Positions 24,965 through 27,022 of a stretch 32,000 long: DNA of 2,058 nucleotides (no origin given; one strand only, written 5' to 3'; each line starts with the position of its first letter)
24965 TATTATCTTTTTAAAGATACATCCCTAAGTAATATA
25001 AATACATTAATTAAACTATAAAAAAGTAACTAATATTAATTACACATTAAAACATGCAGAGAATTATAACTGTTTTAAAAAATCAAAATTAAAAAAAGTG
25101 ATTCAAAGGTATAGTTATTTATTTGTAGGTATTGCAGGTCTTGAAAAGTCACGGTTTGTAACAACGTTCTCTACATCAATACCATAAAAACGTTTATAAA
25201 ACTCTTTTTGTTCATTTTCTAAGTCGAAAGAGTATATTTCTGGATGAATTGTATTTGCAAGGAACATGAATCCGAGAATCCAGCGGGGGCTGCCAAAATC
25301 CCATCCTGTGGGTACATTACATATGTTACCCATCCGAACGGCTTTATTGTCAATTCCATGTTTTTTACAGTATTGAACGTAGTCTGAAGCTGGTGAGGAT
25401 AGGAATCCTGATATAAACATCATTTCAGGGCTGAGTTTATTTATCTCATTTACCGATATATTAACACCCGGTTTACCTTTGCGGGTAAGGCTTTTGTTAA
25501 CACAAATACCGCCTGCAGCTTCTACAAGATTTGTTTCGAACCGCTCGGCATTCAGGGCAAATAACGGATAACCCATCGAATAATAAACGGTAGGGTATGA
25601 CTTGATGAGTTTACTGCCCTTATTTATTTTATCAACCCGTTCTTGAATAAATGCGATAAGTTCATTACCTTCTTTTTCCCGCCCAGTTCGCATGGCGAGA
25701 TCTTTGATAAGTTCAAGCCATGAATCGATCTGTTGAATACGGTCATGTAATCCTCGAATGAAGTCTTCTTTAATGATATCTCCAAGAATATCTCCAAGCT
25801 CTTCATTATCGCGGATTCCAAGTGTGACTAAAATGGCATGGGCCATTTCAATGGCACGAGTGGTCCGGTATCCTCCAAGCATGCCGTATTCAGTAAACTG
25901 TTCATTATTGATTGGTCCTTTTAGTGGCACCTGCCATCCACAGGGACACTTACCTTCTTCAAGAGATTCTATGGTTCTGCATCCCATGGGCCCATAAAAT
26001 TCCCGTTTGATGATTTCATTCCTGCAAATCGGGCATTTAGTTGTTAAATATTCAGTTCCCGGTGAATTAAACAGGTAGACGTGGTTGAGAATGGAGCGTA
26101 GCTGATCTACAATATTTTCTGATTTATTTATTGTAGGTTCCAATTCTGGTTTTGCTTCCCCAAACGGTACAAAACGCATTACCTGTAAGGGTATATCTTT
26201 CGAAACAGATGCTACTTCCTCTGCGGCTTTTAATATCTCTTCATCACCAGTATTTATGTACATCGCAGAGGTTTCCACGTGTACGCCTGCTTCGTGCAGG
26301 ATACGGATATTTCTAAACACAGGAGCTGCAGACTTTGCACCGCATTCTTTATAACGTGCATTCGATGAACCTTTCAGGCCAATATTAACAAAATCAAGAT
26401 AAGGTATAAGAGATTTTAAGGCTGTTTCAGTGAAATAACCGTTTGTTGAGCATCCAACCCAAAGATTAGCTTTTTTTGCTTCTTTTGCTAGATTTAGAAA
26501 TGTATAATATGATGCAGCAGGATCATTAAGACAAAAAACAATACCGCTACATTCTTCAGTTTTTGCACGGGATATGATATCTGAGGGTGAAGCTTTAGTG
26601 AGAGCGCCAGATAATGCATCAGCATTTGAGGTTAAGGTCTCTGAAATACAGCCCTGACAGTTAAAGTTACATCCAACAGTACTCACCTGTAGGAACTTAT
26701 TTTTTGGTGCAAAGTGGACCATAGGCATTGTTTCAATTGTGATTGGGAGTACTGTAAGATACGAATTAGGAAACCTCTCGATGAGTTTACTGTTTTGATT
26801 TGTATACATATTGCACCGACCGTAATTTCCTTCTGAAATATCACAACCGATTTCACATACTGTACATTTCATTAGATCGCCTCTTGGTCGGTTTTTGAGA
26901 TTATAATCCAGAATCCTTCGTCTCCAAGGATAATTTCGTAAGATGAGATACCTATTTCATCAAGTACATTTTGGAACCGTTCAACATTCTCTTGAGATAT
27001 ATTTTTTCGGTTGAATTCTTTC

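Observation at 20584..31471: Nine-gene, ~10.9-kb locus: one FecCD/BtuCD-type importer, four binding-protein paralogues, a radical SAM enzyme and two SAM methyltransferases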

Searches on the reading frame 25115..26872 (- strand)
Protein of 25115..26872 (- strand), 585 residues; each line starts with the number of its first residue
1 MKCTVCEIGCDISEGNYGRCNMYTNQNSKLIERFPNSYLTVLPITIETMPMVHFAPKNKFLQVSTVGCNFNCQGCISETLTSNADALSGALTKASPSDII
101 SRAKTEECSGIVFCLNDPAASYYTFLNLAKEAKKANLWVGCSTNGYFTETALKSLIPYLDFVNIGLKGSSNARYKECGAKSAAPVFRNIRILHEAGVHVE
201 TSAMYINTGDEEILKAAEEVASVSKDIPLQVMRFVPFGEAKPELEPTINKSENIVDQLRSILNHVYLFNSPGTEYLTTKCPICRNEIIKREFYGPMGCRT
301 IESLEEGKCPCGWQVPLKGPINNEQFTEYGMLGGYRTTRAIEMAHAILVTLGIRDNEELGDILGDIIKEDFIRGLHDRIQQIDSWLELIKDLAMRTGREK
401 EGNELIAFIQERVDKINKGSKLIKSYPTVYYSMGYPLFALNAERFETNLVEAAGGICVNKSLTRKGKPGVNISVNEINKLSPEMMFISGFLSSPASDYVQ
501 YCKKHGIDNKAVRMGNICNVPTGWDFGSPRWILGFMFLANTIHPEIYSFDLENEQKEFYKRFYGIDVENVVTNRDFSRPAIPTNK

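Call 3: search_protein_families(library=pfam, proteins=[window:25115-26872:-], max_evalue=0.01)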
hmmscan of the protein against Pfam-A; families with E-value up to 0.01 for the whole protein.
window:25115-26872:- (585 aa): 3 families
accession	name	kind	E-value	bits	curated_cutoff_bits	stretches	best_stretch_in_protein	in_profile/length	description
PF04055.27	Radical_SAM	-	4.4e-14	53.4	29.5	1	64-218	3-164/166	Radical SAM superfamily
PF01497.23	Peripla_BP_2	-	2.2e-07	31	27.5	1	340-489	73-199/235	Periplasmic binding protein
PF13353.11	Fer4_12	-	3.5e-06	27.8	22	1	66-169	13-116/137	4Fe-4S single cluster domain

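Call 4: search_protein_families(library=ncbifam, proteins=[window:25115-26872:-], max_evalue=0.01)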
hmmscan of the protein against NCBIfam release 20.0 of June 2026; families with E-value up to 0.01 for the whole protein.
window:25115-26872:- (585 aa): 12 families
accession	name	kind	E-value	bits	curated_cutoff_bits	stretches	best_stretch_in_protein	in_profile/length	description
TIGR04337.1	AmmeMemoSam_rS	hypoth_equivalog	2.7e-33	115.3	220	1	1-316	12-330/349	AmmeMemoRadiSam system radical SAM enzyme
TIGR04041.1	activase_YjjW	hypoth_equivalog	2.2e-10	40.4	250.2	1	71-254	74-258/276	YjjW family glycine radical enzyme activase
TIGR04317.1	W_rSAM_matur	equivalog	7.1e-09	35.2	380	1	65-201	11-145/349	tungsten cofactor oxidoreductase radical SAM maturase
TIGR02495.1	NrdG2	equivalog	5e-06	26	131.15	1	63-206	21-164/193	anaerobic ribonucleoside-triphosphate reductase activating protein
TIGR02494.1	PFLE_PFLC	subfamily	2.1e-05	23.9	174.35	1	109-237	125-257/293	glycyl-radical enzyme activating protein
NF048010.1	SfplDhtActHpsHDes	equivalog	0.00013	20.9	430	1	124-242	148-271/298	(2S)-3-sulfopropanediol dehydratase activating enzyme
TIGR02493.1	PFLA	equivalog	0.00019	20.9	231.75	1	63-197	20-157/235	pyruvate formate-lyase-activating protein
TIGR04003.1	rSAM_BssD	equivalog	0.00081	18.6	496.45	1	46-202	64-223/314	[benzylsuccinate synthase]-activating enzyme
TIGR03659.1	IsdE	equivalog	0.0014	17.8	298.65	1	379-486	124-229/292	heme ABC transporter substrate-binding protein IsdE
TIGR04051.1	rSAM_NirJ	equivalog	0.0023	17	515.45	1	68-200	12-143/354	heme d1 biosynthesis radical SAM protein NirJ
NF033717.2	HPDL_rSAM_activ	equivalog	0.006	15.9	420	0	107-198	130-221/311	4-hydroxyphenylacetate decarboxylase activase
NF043069.1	T4HPD_activ_SAM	equivalog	0.0082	15.5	425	0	67-212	81-231/299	trans-4-hydroxy-L-proline dehydratase activase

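Call 5: find_homologous_proteins(query=window:25115-26872:-)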
Query window:25115-26872:- (585 aa): 592 proteins with E <= 0.001 among 8000 candidates; the best 120 are listed.
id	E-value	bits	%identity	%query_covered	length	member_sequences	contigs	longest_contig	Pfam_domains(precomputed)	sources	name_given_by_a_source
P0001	0.0e+0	1335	98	100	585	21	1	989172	PF04055.28,PF13353.12,PF01497.24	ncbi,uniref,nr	ncbi:radical SAM protein [Methanococcus maripaludis]|uniref:Radical SAM protein n=1 Tax=Methanococcu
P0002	0.0e+0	1209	88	100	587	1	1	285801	PF04055.28,PF13353.12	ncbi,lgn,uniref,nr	ncbi:radical SAM protein [Methanococcus maripaludis]|uniref:Pyruvate-formate lyase-activating enzyme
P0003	0.0e+0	1121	81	100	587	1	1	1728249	PF04055.28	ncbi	ncbi:radical SAM protein [Methanococcus sp. CF]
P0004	0.0e+0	1054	76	100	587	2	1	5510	PF04055.28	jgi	jgi:pyruvate-formate lyase-activating enzyme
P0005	0.0e+0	1010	72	99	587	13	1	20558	PF04055.28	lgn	-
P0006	7.5e-297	1004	71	99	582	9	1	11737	PF04055.28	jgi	-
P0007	1.6e-295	1000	72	99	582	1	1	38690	PF04055.28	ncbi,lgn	-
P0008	4.8e-293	991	72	99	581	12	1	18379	PF04055.28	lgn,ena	-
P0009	7.1e-289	978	70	100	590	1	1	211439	PF04055.28,PF01497.24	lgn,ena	-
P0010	6.3e-288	975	71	99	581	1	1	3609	PF04055.28,PF13353.12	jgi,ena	-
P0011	1.1e-287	974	73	96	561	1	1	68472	PF04055.28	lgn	-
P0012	2.2e-287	973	73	96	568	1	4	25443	PF04055.28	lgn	-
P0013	3.4e-287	972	70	100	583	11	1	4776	PF04055.28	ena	-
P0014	2.7e-282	956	70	99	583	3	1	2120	PF04055.28,PF01497.24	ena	-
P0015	5.0e-282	955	71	96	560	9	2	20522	PF04055.28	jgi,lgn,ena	-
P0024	1.3e-209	716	52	98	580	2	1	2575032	PF04055.28,PF01497.24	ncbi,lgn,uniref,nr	ncbi:radical SAM protein [Methanococcoides burtonii]|uniref:Fe-S protein, radical SAM family n=1 Tax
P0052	4.7e-197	674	52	99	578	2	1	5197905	PF04055.28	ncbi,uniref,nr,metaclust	ncbi:radical SAM protein [Desulfobacula toluolica]|uniref:Uncharacterized radical SAM domain protein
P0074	1.1e-193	663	51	99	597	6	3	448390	PF04055.28,PF13353.12,PF01497.24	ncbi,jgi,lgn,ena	-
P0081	5.6e-192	658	50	99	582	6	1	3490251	-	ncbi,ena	-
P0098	2.7e-187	642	50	99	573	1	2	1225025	PF04055.28,PF13353.12,PF01497.24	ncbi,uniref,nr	ncbi:radical SAM protein [Methanotorris formicicus]|uniref:Radical SAM domain protein n=1 Tax=Methan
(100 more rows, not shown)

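Call 9: find_related_loci(query=A1, collection=genome_contigs, flank=10000)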
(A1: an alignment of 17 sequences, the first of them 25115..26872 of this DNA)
Query A1 (585 aa) in genome_contigs; peptide patterns used: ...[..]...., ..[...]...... (x = any residue, [..] = any of these).
168 stretches matched a pattern; 146 encode a relative of the query (tblastn E <= 1e-3); the best 80 are kept; 80 distinct loci.
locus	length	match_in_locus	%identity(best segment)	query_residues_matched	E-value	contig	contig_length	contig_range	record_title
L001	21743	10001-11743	73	1-581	0e+0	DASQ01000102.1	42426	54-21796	MAG TPA_asm: Methanoculleus marisnigri isolate UBA468 UBA468_contig_1569, whole genome shotgun sequence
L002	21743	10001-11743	73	1-581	0e+0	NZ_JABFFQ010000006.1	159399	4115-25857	Methanoculleus nereidis strain YWC-01 YWC-01-scaffold06, whole genome shotgun sequence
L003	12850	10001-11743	73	1-581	0e+0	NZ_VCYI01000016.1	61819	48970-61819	Methanoculleus methanifontis strain FWC-SCC3 FWC-SCC3_CONTIG16, whole genome shotgun sequence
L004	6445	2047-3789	73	1-581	0e+0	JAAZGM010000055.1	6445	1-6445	MAG: Methanomicrobiales archaeon isolate AS10tlH2TH_381 34484_AS10, whole genome shotgun sequence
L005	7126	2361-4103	73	1-581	0e+0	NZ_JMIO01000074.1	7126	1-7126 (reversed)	Methanoculleus sp. MH98A c74, whole genome shotgun sequence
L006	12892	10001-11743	71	1-581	0e+0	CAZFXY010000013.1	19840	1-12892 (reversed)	MAG TPA_asm: uncultured Methanoculleus sp. isolate binchicken_co139_268 genome assembly, contig: NODE_5170_length_19840_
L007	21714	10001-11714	75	1-585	0e+0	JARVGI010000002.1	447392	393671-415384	MAG: Methanomicrobiaceae archaeon isolate M17C-73-02 NODE_2_length_447392_cov_12.200165, whole genome shotgun sequence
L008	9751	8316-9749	72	1-478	0e+0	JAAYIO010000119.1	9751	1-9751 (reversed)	MAG: Methanomicrobiales archaeon isolate AS10tlH2TH_125 158574_AS10, whole genome shotgun sequence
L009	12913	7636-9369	55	1-580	0e+0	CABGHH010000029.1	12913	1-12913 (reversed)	MAG: Candidatus Methanolliviera sp. GoM_asphalt isolate gfbio:mag-sample-1:67c8463b-6cbd-4d56-a398-d795175a9500 genome a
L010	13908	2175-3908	54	1-580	0e+0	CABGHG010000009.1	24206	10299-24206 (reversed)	MAG: Candidatus Methanolliviera sp. GoM_oil isolate gfbio:mag-sample-2:67c8463b-6cbd-4d56-a398-d795175a9500 genome assem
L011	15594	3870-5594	53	1-577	0e+0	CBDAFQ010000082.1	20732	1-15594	MAG: uncultured ANME-1 euryarchaeote isolate MAG_104 genome assembly, contig: k141_203630, whole genome shotgun sequence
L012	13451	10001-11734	52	1-579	0e+0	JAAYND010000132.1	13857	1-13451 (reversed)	MAG: Methanomicrobiales archaeon isolate AS21ysBPME_11 97666_AS21, whole genome shotgun sequence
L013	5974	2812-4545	52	1-579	0e+0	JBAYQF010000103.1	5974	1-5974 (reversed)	MAG: Methanoculleus sp. isolate SO_2016_LW2_156 scaffold30660_LW138R_2016, whole genome shotgun sequence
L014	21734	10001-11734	51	1-579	0e+0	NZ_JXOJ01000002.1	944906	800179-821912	Methanoculleus sediminis strain S3Fa S3Fa_contig_2, whole genome shotgun sequence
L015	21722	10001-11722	53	1-576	0e+0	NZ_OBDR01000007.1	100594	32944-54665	Methanohalophilus euhalobius strain WG-1MB, whole genome shotgun sequence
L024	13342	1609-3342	52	1-579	0e+0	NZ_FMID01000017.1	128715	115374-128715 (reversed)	Methanoculleus chikugoensis isolate L21-II-0, whole genome shotgun sequence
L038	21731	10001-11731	51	1-578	0e+0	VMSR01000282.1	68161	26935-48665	MAG: Desulfobacula sp. isolate S2_67 k141_293282, whole genome shotgun sequence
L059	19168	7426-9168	72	1-581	0e+0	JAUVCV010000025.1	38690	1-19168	MAG: Methanogenium sp. isolate CSMAG_280 CSMAG_280_k141_207434_length_38690_cov_11.3767, whole genome shotgun sequence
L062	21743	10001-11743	71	1-581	0e+0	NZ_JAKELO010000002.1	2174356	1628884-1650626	Methanogenium marinum strain DSM 15558 Mgmar-contig02, whole genome shotgun sequence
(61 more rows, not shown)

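Call 13: find_encoding_contigs(protein=P0052, flank=10000, max_places=2)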
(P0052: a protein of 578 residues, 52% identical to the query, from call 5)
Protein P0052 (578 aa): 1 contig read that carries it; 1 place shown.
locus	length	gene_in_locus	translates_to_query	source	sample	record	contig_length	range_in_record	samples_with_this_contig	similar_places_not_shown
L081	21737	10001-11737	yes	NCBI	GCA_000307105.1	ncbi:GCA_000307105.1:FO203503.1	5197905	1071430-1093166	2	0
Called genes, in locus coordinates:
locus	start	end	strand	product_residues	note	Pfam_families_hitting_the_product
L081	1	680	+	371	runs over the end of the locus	PF01497:Peripla_BP_2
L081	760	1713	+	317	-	PF01032:FecCD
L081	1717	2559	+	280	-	PF13476:AAA_23 (faint), PF00005:ABC_tran, PF02463:SMC_N (faint), PF13175:AAA_15 (faint), PF13555:AAA_29 (weak), PF13304:AAA_21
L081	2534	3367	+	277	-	PF13489:Methyltransf_23, PF08241:Methyltransf_11 (weak), PF08242:Methyltransf_12 (faint), PF13649:Methyltransf_25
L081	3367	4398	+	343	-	PF01497:Peripla_BP_2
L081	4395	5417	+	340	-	PF01032:FecCD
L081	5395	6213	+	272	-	PF00005:ABC_tran, PF02463:SMC_N (weak), PF13304:AAA_21 (weak)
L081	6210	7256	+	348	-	PF04055:Radical_SAM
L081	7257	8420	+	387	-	-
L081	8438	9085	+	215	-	PF00383:dCMP_cyt_deam_1, PF14437:MafB19-deam, PF14439:Bd3614-deam (weak)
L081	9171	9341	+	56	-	-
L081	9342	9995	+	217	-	PF01209:Ubie_methyltran, PF13847:Methyltransf_31, PF08241:Methyltransf_11, PF08242:Methyltransf_12, PF13649:Methyltransf_25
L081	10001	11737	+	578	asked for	PF04055:Radical_SAM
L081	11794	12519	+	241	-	PF04016:DUF364 (weak)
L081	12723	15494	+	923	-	-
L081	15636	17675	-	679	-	-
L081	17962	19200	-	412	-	PF16656:Pur_ac_phosph_N, PF00149:Metallophos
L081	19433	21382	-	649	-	PF17201:Cache_3-Cache_2 (faint), PF00672:HAMP (weak), PF00989:PAS (weak), PF07536:HWE_HK (weak), PF07568:HisKA_2, PF02518:HATPase_c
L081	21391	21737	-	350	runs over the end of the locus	PF04392:ABC_sub_bind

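Call 14: find_encoding_contigs(protein=P0024, flank=10000, max_places=2)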
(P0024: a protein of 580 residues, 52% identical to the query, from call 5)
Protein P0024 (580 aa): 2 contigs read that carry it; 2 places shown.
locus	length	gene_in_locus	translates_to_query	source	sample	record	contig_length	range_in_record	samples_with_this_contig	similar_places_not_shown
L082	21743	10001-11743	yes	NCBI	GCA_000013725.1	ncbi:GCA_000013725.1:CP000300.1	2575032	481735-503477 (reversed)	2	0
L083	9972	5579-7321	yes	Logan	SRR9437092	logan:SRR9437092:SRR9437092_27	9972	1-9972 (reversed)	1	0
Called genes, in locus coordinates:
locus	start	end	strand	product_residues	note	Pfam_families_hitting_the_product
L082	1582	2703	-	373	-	PF04519:Bactofilin (faint), PF26514:DUF8173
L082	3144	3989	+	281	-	PF00149:Metallophos, PF12850:Metallophos_2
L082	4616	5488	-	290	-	PF04069:OpuAC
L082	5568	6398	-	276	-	PF00528:BPD_transp_1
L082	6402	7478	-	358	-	PF00005:ABC_tran, PF09818:ABC_ATPase (faint), PF13304:AAA_21 (faint), PF00571:CBS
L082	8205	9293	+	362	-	PF01497:Peripla_BP_2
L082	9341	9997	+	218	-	PF01209:Ubie_methyltran, PF05148:Methyltransf_8 (faint), PF13489:Methyltransf_23 (weak), PF13847:Methyltransf_31, PF08241:Methyltransf_11, PF08242:Methyltransf_12, PF13649:Methyltransf_25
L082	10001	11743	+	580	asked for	PF04055:Radical_SAM, PF01497:Peripla_BP_2 (weak)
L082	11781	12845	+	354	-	PF01032:FecCD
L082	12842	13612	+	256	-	PF02463:SMC_N (faint), PF00005:ABC_tran, PF13175:AAA_15 (faint), PF13304:AAA_21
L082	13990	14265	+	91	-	PF19148:DUF5830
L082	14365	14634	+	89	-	-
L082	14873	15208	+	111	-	PF07784:DUF1622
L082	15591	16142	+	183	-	-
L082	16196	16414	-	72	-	-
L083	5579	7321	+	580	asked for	PF04055:Radical_SAM, PF01497:Peripla_BP_2 (weak)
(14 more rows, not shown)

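Call 16: search_solved_structures(query=window:25115-26872:-, max_evalue=0.01)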
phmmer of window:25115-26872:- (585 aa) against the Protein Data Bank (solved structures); distinct sequences matched with E-value up to 0.01: 4.
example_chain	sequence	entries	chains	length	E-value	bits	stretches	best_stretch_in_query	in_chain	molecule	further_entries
4pag_A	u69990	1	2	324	2.1e-06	30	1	372-570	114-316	Periplasmic binding protein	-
4hn9_A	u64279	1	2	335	8.1e-06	28.1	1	386-565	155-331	Iron complex transport system substrate-binding protein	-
4ino_A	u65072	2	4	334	9.7e-05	24.5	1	398-566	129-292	Nickel (II) ABC transporter, periplasmic nickel-binding protein | Iron (III) ABC transporter, periplasmic iron-binding protein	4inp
4ls3_A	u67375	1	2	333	0.0001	24.4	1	398-566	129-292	Nickel (III) ABC transporter, periplasmic iron-bindin gprotein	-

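Call 43: search_protein_families(library=pfam, proteins=[L081:6210-7256:+, L081:7257-8420:+, L081:2534-3367:+, L081:11794-12519:+, L024:9613-10512:+, L081:8438-9085:+, L038:2813-3649:+], max_evalue=0.01)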
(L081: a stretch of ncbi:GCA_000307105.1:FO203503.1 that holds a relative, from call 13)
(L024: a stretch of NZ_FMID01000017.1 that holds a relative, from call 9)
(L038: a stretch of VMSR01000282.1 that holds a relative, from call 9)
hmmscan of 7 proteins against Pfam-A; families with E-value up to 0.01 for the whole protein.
L081:6210-7256:+ (348 aa): 2 families
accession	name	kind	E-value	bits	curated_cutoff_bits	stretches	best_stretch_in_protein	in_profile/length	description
PF04055.27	Radical_SAM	-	2.3e-18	67.4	29.5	1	62-221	2-166/166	Radical SAM superfamily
PF13353.11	Fer4_12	-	0.0024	18.6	22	1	56-168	5-115/137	4Fe-4S single cluster domain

L081:7257-8420:+ (387 aa): 0 families

L081:2534-3367:+ (277 aa): 10 families
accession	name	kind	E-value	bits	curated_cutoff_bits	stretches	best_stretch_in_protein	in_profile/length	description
PF13489.12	Methyltransf_23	-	9.8e-11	42.1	27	1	60-173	17-123/164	Methyltransferase domain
PF13649.12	Methyltransf_25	-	5.5e-09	37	27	1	72-154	2-89/97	Methyltransferase domain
PF08241.18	Methyltransf_11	-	1.9e-07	32.1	21.2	1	72-154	1-83/95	Methyltransferase domain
PF08242.18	Methyltransf_12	-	7.2e-06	27.1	30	1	72-156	1-90/98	Methyltransferase domain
PF01209.24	Ubie_methyltran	-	2.8e-05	24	20.1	1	49-123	29-106/233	ubiE/COQ5 methyltransferase family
PF02353.26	CMAS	-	3.3e-05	23.8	27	1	56-135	51-131/273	Mycolic acid cyclopropane synthetase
PF05175.20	MTS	-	8.3e-05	22.7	23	1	49-135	13-102/170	Methyltransferase small domain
PF01728.25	FtsJ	-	0.00073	19.9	24.1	1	65-117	20-70/181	FtsJ-like methyltransferase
PF13847.12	Methyltransf_31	-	0.0012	19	27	1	66-167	2-110/145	Methyltransferase domain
PF05219.18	DREV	-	0.0017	18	26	1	65-108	89-135/265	DREV methyltransferase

L081:11794-12519:+ (241 aa): 1 family
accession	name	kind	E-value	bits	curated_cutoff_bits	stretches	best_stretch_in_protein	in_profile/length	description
PF04016.18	DUF364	-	1.1e-06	28.7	23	1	137-213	9-83/147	Putative heavy-metal chelation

L024:9613-10512:+ (299 aa): 2 families
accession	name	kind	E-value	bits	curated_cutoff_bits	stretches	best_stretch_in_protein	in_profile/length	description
PF04016.18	DUF364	-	3.5e-46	156.9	23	1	145-291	1-145/147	Putative heavy-metal chelation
PF13938.11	DUF4213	-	1.4e-16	60.9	23.5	1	36-126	2-75/75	Putative heavy-metal chelation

L081:8438-9085:+ (215 aa): 3 families
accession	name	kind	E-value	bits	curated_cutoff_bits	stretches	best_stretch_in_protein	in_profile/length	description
PF00383.29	dCMP_cyt_deam_1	-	9e-11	42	25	1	57-157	14-101/102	Cytidine and deoxycytidylate deaminase zinc-binding region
PF14437.12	MafB19-deam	-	1.2e-09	38.7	27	1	63-167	19-110/142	MafB19-like deaminase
PF14439.12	Bd3614-deam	-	1.7e-07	31.7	38.5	1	69-168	10-99/113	Bd3614-like deaminase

L038:2813-3649:+ (278 aa): 10 families
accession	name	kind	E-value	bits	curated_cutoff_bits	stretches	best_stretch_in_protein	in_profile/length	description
PF13489.12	Methyltransf_23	-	1.6e-08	34.9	27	1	56-173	13-123/164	Methyltransferase domain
PF13649.12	Methyltransf_25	-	1.5e-07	32.5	27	1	72-153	2-88/97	Methyltransferase domain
PF08242.18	Methyltransf_12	-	6.2e-06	27.3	30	1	72-156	1-90/98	Methyltransferase domain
PF08241.18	Methyltransf_11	-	8.1e-06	26.8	21.2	1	72-154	1-83/95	Methyltransferase domain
PF05219.18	DREV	-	3.2e-05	23.6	26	1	60-108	84-135/265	DREV methyltransferase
PF00398.26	RrnaAD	-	0.0006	19.4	24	1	62-118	25-79/263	Ribosomal RNA adenine dimethylase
PF05175.20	MTS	-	0.0016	18.5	23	1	50-121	14-87/170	Methyltransferase small domain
PF01209.24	Ubie_methyltran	-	0.0022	17.8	20.1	1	53-135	33-120/233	ubiE/COQ5 methyltransferase family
PF02353.26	CMAS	-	0.0081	15.9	27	1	56-124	51-121/273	Mycolic acid cyclopropane synthetase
PF01728.25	FtsJ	-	0.0086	16.4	24.1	0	60-97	13-53/181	FtsJ-like methyltransferase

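Call 44: predict_structure(alignment_id=A2)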
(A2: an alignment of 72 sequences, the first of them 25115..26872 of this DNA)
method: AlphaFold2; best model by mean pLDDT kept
length: 585 residues; sequences in the alignment: 72
mean_pLDDT: 92.2   pTM: 0.90
mean pLDDT of the five models: 92.2, 91.7, 90.9, 89.6, 89.5
residues with pLDDT >= 90: 446; 70-90: 127; 50-70: 11; < 50: 1
segments of 3 or more residues with pLDDT < 50: none
pLDDT, mean of each block of 10 residues (from residue 1): 95 94 95 94 92 96 92 79 85 96 97 93 98 98 97 98 96 92 98 98 94 98 97 84 90 97 96 94 94 90 92 94 86 80 90 87 81 81 94 94 98 97 97 96 94 97 90 96 95 92 96 96 86 97 97 93 79 74 54
secondary structure, 60 per line:
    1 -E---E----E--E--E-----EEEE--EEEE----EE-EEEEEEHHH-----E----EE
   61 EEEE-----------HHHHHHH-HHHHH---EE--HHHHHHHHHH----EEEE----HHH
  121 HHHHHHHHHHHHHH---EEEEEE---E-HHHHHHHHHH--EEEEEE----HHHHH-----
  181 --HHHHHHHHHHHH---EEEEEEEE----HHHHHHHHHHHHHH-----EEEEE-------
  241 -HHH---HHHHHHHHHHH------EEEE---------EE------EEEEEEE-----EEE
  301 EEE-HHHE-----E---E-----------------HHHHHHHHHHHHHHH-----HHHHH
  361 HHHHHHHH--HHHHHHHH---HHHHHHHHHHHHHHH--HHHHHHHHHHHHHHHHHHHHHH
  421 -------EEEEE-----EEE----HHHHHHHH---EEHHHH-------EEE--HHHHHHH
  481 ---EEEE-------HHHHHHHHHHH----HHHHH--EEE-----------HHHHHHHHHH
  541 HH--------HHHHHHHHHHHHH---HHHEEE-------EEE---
elements in order: E23-26 E29-32 E40-45 E59-64 H76-82 H84-88 H96-105 E110-113 H118-134 E138-143 H149-158 E161-166 H171-175 H183-194 E198-205 H210-223 E229-233 H248-258 E265-268 E286-292 E298-303 H336-350 H356-368 H371-378 H382-396 H399-420 E428-432 E438-440 H445-452 H458-461 E469-471 H474-480 E484-487 H495-505 H510-514 E517-519 H531-542 H551-563 E570-572 E580-582
